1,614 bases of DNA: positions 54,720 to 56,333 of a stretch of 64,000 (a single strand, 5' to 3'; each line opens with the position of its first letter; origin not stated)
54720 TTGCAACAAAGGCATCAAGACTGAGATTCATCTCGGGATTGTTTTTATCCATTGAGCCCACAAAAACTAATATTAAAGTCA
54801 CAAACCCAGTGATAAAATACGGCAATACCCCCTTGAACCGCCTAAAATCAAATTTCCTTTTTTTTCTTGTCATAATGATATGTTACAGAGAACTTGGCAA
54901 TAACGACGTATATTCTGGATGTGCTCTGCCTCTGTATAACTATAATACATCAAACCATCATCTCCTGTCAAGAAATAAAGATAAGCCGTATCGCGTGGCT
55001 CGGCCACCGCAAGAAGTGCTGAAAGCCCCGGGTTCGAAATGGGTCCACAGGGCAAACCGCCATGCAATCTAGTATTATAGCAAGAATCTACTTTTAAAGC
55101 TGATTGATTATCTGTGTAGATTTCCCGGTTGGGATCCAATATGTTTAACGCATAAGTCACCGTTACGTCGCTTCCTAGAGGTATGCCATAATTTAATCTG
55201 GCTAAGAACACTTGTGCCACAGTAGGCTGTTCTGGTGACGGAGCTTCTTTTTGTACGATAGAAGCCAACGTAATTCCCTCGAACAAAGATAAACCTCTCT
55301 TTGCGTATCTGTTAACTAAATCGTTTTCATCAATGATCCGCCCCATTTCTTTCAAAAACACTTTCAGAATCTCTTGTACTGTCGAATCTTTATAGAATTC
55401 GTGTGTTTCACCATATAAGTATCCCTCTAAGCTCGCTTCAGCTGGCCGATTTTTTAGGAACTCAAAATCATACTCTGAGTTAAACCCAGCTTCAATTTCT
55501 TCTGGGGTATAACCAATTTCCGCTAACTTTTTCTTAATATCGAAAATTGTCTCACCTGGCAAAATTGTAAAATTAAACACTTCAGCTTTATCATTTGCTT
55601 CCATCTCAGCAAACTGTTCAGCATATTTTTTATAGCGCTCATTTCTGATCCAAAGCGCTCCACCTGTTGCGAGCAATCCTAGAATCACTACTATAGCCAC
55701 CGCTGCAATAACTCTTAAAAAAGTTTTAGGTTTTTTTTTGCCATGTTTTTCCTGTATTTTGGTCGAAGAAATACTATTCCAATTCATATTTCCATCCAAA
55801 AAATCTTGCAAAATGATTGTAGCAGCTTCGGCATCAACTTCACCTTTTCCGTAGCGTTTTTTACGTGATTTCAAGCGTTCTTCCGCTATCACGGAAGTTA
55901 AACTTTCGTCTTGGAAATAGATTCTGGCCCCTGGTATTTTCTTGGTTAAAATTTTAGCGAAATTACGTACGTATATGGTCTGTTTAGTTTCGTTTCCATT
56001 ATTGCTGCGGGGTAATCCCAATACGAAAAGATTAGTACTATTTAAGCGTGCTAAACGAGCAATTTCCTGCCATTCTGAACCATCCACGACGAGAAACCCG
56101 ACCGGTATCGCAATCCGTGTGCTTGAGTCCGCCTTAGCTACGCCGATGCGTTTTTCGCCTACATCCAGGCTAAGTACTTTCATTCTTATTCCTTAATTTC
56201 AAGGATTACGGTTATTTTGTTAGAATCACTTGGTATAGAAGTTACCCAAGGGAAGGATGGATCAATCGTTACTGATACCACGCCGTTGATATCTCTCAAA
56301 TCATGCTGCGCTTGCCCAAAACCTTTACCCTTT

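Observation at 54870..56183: RuvX/YqgF nuclease fused through a TM helix to MltG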

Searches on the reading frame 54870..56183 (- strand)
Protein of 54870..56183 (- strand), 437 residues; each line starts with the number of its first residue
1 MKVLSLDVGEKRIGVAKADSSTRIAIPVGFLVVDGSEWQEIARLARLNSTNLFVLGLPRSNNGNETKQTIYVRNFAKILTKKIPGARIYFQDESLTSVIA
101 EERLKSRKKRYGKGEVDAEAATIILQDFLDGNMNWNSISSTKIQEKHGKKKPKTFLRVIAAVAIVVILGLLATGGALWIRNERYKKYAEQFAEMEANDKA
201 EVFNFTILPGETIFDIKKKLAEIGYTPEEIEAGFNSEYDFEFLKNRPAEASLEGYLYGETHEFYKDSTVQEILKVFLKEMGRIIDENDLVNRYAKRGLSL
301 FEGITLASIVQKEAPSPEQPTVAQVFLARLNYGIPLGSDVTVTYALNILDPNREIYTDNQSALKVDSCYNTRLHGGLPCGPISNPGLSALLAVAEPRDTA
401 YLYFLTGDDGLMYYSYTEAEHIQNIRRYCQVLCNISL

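Call 3: search_protein_families(library=pfam, proteins=[window:54870-56183:-], max_evalue=0.01)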
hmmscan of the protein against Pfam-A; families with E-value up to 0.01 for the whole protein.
window:54870-56183:- (437 aa): 2 families
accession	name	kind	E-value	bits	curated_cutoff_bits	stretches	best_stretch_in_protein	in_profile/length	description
PF02618.21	YceG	-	5.8e-51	174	32.4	1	188-427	55-275/275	YceG-like family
PF03652.20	RuvX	-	9.6e-31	107.3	29.2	1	1-130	1-133/134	Holliday junction resolvase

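Call 4: search_protein_families(library=ncbifam, proteins=[window:54870-56183:-], max_evalue=0.01)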
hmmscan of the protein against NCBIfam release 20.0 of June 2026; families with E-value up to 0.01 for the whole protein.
window:54870-56183:- (437 aa): 4 families
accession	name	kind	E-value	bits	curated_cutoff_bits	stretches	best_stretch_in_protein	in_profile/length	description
TIGR00247.1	TIGR00247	hypoth_equivalog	8e-35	120.5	103.4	1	192-431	100-343/347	endolytic transglycosylase MltG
TIGR00250.1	RNAse_H_YqgF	equivalog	7.4e-22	77.8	43.25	1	4-130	1-130/130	Holliday junction resolvase RuvX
NF007619.0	PRK10270.1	equivalog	1.5e-18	66.9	532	1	203-433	110-335/340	cell division protein YceG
NF001026.0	PRK00109.2-2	equivalog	1.2e-13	51.1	155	1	1-130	1-127/130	Holliday junction resolvase RuvX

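Call 5: find_homologous_proteins(query=window:54870-56183:-, max_evalue=0.00001)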
Query window:54870-56183:- (437 aa): 5007 proteins with E <= 0.00001 among 8000 candidates; the best 120 are listed.
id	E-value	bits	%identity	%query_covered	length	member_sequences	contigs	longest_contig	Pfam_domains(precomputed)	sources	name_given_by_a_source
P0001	6.9e-289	976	100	100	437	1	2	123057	PF03652.21,PF02618.22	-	-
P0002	2.2e-226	770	77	100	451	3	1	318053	PF03652.21,PF02618.22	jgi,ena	-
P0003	1.7e-225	767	76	100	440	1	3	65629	PF03652.21,PF02618.22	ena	-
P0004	2.1e-218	743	78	100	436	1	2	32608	PF03652.21,PF02618.22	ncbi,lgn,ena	-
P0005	3.3e-217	739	75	100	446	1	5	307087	PF03652.21,PF02618.22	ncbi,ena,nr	ncbi:endolytic transglycosylase MltG [Candidatus Saccharibacteria bacterium]|nr:endolytic transglyco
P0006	4.8e-217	739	75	100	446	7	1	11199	PF03652.21,PF02618.22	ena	-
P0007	3.9e-210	716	74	100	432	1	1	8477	PF03652.21,PF02618.22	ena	-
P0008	6.3e-209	712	70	100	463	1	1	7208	PF03652.21,PF02618.22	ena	-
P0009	1.6e-208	711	73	100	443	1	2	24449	PF03652.21,PF02618.22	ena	-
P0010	3.1e-206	703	70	100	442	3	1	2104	PF03652.21,PF02618.22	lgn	-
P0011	1.2e-205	701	71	100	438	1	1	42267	PF03652.21,PF02618.22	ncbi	-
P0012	8.7e-204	695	69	100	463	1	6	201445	PF03652.21,PF02618.22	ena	-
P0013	1.2e-203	695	69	100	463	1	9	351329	PF03652.21,PF02618.22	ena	-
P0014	3.8e-203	693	70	100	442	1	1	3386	PF03652.21,PF02618.22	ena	-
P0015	1.2e-202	691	69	100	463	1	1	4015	PF03652.21,PF02618.22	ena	-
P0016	2.1e-202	691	69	100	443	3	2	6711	PF03652.21,PF02618.22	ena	-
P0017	5.6e-201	686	69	100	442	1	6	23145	PF03652.21,PF02618.22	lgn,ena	-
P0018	8.3e-201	685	66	100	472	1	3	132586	PF03652.21,PF02618.22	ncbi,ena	-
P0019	2.8e-199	680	65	100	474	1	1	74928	PF03652.21,PF02618.22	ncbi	-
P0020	7.3e-199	679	69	100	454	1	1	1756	PF03652.21,PF02618.22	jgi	-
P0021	5.0e-197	673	64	100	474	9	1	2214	PF03652.21,PF02618.22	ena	-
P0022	2.0e-196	671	69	100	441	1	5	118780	PF03652.21,PF02618.22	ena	-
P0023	2.3e-196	671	64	100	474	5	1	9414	PF03652.21,PF02618.22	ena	-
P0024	1.5e-195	668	65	100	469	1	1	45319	PF03652.21,PF02618.22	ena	-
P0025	3.9e-195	667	61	100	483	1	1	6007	PF03652.21,PF02618.22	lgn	-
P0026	5.8e-195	666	64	100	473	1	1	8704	PF03652.21,PF02618.22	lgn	-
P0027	8.0e-195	666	67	100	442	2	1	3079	PF03652.21,PF02618.22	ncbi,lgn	-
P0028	2.7e-194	664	68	100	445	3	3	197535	PF03652.21,PF02618.22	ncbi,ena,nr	ncbi:endolytic transglycosylase MltG [Candidatus Saccharibacteria bacterium]|nr:endolytic transglyco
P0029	2.8e-194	664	63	100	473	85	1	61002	PF03652.21,PF02618.22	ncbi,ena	-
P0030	7.1e-194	663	65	100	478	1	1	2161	PF03652.21,PF02618.22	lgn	-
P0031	8.3e-194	662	64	100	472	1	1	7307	PF03652.21,PF02618.22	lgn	-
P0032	1.4e-193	662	64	100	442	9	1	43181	PF03652.21,PF02618.22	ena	-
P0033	3.5e-193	660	62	100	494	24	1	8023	PF03652.21,PF02618.22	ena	-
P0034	4.2e-193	660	64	100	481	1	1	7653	PF03652.21,PF02618.22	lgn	-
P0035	4.7e-193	660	63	100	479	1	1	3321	PF03652.21,PF02618.22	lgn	-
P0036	1.2e-192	659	61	100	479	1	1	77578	PF03652.21,PF02618.22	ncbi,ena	-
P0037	1.5e-192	658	67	100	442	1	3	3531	PF03652.21,PF02618.22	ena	-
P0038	1.8e-192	658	63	100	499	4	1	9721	PF03652.21,PF02618.22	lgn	-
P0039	3.6e-192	657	68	100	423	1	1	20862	PF03652.21,PF02618.22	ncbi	-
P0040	5.1e-192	656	66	100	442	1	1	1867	PF03652.21,PF02618.22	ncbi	-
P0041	6.1e-192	656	67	100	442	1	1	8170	PF03652.21,PF02618.22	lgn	-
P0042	6.2e-192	656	64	100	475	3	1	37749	PF03652.21,PF02618.22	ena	-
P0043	6.8e-192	656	69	100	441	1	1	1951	PF03652.21,PF02618.22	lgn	-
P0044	8.0e-192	656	66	100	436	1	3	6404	PF03652.21,PF02618.22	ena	-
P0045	8.0e-192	656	66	100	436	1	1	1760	PF03652.21,PF02618.22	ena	-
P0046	8.3e-192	656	66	100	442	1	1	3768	PF03652.21,PF02618.22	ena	-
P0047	1.6e-191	655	67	100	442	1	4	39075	PF03652.21,PF02618.22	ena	-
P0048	1.9e-191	655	66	100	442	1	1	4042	PF03652.21,PF02618.22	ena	-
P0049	2.4e-191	654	63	100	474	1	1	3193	PF03652.21,PF02618.22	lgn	-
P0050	2.6e-191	654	65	100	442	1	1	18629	PF03652.21,PF02618.22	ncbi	-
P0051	3.4e-191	654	64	100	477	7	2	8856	PF03652.21,PF02618.22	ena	-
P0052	1.6e-190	652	67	100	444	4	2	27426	PF03652.21,PF02618.22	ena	-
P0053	1.7e-190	651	64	100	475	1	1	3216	PF03652.21,PF02618.22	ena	-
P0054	2.5e-190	651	66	100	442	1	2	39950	PF03652.21,PF02618.22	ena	-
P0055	2.5e-190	651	64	100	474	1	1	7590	PF03652.21,PF02618.22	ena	-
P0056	3.2e-190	651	63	100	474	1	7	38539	PF03652.21,PF02618.22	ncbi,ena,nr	ncbi:endolytic transglycosylase MltG [Candidatus Saccharibacteria bacterium]|nr:endolytic transglyco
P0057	3.5e-190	650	63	100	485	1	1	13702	PF03652.21,PF02618.22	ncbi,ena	-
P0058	3.6e-190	650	63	100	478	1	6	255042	PF03652.21,PF02618.22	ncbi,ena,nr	ncbi:endolytic transglycosylase MltG [Candidatus Saccharibacteria bacterium]|nr:endolytic transglyco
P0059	5.5e-190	650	67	100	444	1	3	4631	PF03652.21,PF02618.22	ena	-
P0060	5.6e-190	650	61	100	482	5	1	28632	PF03652.21,PF02618.22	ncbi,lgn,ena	-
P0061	7.6e-190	649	67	100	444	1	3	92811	PF03652.21,PF02618.22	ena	-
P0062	8.9e-190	649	67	100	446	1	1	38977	PF03652.21,PF02618.22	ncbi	-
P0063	9.2e-190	649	65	100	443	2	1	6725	PF03652.21,PF02618.22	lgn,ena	-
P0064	9.3e-190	649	67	100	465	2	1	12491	PF03652.21,PF02618.22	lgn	-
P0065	1.1e-189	649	67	100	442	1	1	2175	PF03652.21,PF02618.22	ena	-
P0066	1.7e-189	648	66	100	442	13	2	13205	PF03652.21,PF02618.22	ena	-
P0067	1.8e-189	648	67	100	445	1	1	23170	PF03652.21,PF02618.22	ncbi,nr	ncbi:endolytic transglycosylase MltG [Candidatus Saccharibacteria bacterium]|nr:endolytic transglyco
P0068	1.9e-189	648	65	100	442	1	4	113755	PF03652.21,PF02618.22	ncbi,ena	-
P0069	3.2e-189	647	62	100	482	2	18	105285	PF03652.21,PF02618.22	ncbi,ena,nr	ncbi:endolytic transglycosylase MltG [Candidatus Saccharibacteria bacterium]|nr:endolytic transglyco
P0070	3.3e-189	647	63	100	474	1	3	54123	PF03652.21,PF02618.22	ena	-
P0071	3.7e-189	647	63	100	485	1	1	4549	PF03652.21,PF02618.22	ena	-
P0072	4.3e-189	647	64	100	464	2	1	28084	PF03652.21,PF02618.22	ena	-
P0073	4.6e-189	647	66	100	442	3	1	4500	PF03652.21,PF02618.22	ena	-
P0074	4.9e-189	647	62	100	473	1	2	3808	PF03652.21,PF02618.22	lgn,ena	-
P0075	5.8e-189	646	64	100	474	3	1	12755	PF03652.21,PF02618.22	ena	-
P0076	6.5e-189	646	66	100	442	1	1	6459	PF03652.21,PF02618.22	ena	-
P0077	7.4e-189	646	62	100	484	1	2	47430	PF03652.21,PF02618.22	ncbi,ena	-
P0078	1.3e-188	645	64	100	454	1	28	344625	PF03652.21,PF02618.22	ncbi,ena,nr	ncbi:endolytic transglycosylase MltG [Candidatus Saccharibacteria bacterium]|nr:endolytic transglyco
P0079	1.3e-188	645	67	100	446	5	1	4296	PF03652.21,PF02618.22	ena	-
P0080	1.3e-188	645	66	100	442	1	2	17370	PF03652.21,PF02618.22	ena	-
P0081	1.8e-188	645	61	100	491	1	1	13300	PF03652.21,PF02618.22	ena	-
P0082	1.9e-188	645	62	100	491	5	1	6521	PF03652.21,PF02618.22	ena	-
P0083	1.9e-188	645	66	100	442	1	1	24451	PF03652.21,PF02618.22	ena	-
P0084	2.6e-188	644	63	100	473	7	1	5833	PF03652.21,PF02618.22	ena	-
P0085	2.9e-188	644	66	100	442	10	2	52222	PF03652.21,PF02618.22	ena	-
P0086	3.6e-188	644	65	100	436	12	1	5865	PF03652.21,PF02618.22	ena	-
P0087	4.0e-188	644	65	100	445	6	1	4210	PF03652.21,PF02618.22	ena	-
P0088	4.6e-188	643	62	100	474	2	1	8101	PF03652.21,PF02618.22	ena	-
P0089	4.7e-188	643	65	100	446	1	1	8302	PF03652.21,PF02618.22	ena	-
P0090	4.8e-188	643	64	100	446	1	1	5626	PF03652.21,PF02618.22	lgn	-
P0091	5.5e-188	643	64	100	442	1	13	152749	PF03652.21,PF02618.22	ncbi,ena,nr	ncbi:endolytic transglycosylase MltG [Candidatus Saccharibacteria bacterium]|nr:endolytic transglyco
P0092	7.9e-188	643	63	100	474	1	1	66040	PF03652.21,PF02618.22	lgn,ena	-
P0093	9.0e-188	642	66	100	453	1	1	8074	PF03652.21,PF02618.22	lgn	-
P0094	9.8e-188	642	61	100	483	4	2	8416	PF03652.21,PF02618.22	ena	-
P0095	1.0e-187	642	64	100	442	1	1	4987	PF03652.21,PF02618.22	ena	-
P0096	1.1e-187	642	63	100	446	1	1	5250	PF03652.21,PF02618.22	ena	-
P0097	1.2e-187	642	63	100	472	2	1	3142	PF03652.21,PF02618.22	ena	-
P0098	1.8e-187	641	64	100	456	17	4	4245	PF03652.21,PF02618.22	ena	-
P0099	1.9e-187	641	62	100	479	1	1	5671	PF03652.21,PF02618.22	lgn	-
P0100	3.7e-187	640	65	100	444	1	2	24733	PF03652.21,PF02618.22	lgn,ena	-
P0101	4.5e-187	640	62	100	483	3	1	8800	PF03652.21,PF02618.22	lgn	-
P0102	5.4e-187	640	61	100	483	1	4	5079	PF03652.21,PF02618.22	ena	-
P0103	5.5e-187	640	68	61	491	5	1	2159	PF03652.21,PF02618.22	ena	-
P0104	7.1e-187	640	62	100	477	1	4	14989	PF03652.21,PF02618.22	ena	-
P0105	7.4e-187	639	65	100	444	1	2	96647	PF03652.21,PF02618.22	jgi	-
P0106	7.4e-187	639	64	100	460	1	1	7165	PF03652.21,PF02618.22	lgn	-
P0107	9.8e-187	639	65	100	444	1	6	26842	PF03652.21,PF02618.22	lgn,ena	-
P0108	1.1e-186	639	61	100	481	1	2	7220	PF03652.21,PF02618.22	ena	-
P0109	1.2e-186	639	65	68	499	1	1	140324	PF03652.21,PF02618.22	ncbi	-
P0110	1.2e-186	639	66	100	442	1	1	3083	PF03652.21,PF02618.22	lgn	-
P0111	1.5e-186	638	64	100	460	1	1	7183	PF03652.21,PF02618.22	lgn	-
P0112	1.8e-186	638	64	100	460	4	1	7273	PF03652.21,PF02618.22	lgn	-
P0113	1.8e-186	638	62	100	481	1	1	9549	PF03652.21,PF02618.22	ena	-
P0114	1.8e-186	638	62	100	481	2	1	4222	PF03652.21,PF02618.22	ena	-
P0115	1.9e-186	638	62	100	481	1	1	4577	PF03652.21,PF02618.22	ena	-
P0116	1.9e-186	638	60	100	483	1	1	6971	PF03652.21,PF02618.22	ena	-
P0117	3.7e-186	637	65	100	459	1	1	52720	PF03652.21,PF02618.22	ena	-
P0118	3.8e-186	637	62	100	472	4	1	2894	PF03652.21,PF02618.22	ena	-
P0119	4.4e-186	637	64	100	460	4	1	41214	PF03652.21,PF02618.22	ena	-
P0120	4.6e-186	637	65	100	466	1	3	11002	PF03652.21,PF02618.22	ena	-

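Call 10: find_related_loci(query=window:54870-56183:-, collection=genome_contigs, flank=6000)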
Query window:54870-56183:- (437 aa) in genome_contigs; peptide patterns used: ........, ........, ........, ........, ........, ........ (x = any residue, [..] = any of these).
77 stretches matched a pattern; 28 encode a relative of the query (tblastn E <= 1e-3); 28 distinct loci.
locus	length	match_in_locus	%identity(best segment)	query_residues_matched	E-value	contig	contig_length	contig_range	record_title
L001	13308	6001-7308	78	1-437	0e+0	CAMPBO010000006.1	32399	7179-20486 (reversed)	MAG: uncultured Candidatus Saccharibacteria bacterium isolate SRR873610_bin.132_metaWRAP_v1.3_MAG genome assembly, conti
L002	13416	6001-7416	66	1-437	0e+0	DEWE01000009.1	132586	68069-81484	MAG TPA_asm: Candidatus Saccharibacteria bacterium UBA3218 UBA3218_contig_59621, whole genome shotgun sequence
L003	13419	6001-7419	63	1-437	0e+0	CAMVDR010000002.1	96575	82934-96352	MAG TPA_asm: uncultured Candidatus Saccharibacteria bacterium isolate SRR8387717_bin.42_metaWRAP_v1.3_MAG genome assembl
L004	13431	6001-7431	65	1-437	0e+0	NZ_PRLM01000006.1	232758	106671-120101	Candidatus Nanosyncoccus alces strain TM7_G3_2_Rum_HOT_351B G3RUM_6, whole genome shotgun sequence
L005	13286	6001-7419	63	1-437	0e+0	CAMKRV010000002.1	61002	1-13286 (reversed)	MAG: uncultured Candidatus Saccharibacteria bacterium isolate SRR12081301_bin.18_metaWRAP_v1.3_MAG genome assembly, cont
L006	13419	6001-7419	63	1-437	0e+0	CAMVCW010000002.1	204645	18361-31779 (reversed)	MAG TPA_asm: uncultured Candidatus Saccharibacteria bacterium isolate SRR8387714_bin.9_metaWRAP_v1.3_MAG genome assembly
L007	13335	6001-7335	68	1-437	0e+0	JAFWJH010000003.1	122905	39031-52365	Candidatus Saccharibacteria bacterium isolate RGIG5791 Sheep_Ileum-5__c127838, whole genome shotgun sequence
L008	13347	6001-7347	63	1-437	0e+0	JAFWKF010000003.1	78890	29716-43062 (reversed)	Candidatus Saccharibacteria bacterium isolate RGIG5815 Sheep_Ileum.Co__c239276, whole genome shotgun sequence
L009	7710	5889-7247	65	1-437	0e+0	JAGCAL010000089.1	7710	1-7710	Candidatus Saccharibacteria bacterium isolate RGIG9613 Yak_Duodenum-1__c346585, whole genome shotgun sequence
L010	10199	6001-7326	65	1-437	0e+0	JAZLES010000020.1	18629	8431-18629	MAG: Candidatus Nanosyncoccus sp. isolate T1900045011_TC20190004.MAGScoT_cleanbin_000013 SGB_4382_k141_319656, whole gen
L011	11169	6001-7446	61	1-437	0e+0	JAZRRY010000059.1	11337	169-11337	MAG: Candidatus Nanosyncoccus sp. isolate T1900045349_YK20190039.MAGScoT_cleanbin_000067 SGB_6740_k141_702448, whole gen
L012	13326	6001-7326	64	1-437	0e+0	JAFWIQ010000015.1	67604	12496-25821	Candidatus Saccharibacteria bacterium isolate RGIG5774 Sheep_Ileum-4__c232508, whole genome shotgun sequence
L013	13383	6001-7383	63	1-437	0e+0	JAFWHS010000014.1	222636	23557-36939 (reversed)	Candidatus Saccharibacteria bacterium isolate RGIG5750 Sheep_Ileum-2__c72939, whole genome shotgun sequence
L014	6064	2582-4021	59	1-437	0e+0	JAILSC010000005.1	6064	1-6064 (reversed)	MAG: Candidatus Saccharibacteria bacterium isolate RUI400 k141_6724608_flag=1_multi=10.0000_len=6064, whole genome shotg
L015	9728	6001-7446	59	1-437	0e+0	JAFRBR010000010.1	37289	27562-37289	Candidatus Saccharibacteria bacterium isolate RGIG2349 Goat_Ileum-2__c107015, whole genome shotgun sequence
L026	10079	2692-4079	42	3-434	1e-53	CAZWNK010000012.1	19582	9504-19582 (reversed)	MAG TPA_asm: uncultured Candidatus Saccharibacteria bacterium isolate SRP135725_co1_138 genome assembly, contig: NODE_35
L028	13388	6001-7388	39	3-434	4e-47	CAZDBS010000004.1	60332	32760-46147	MAG TPA_asm: uncultured Candidatus Saccharibacteria bacterium isolate SRP170004_co1_561 genome assembly, contig: NODE_59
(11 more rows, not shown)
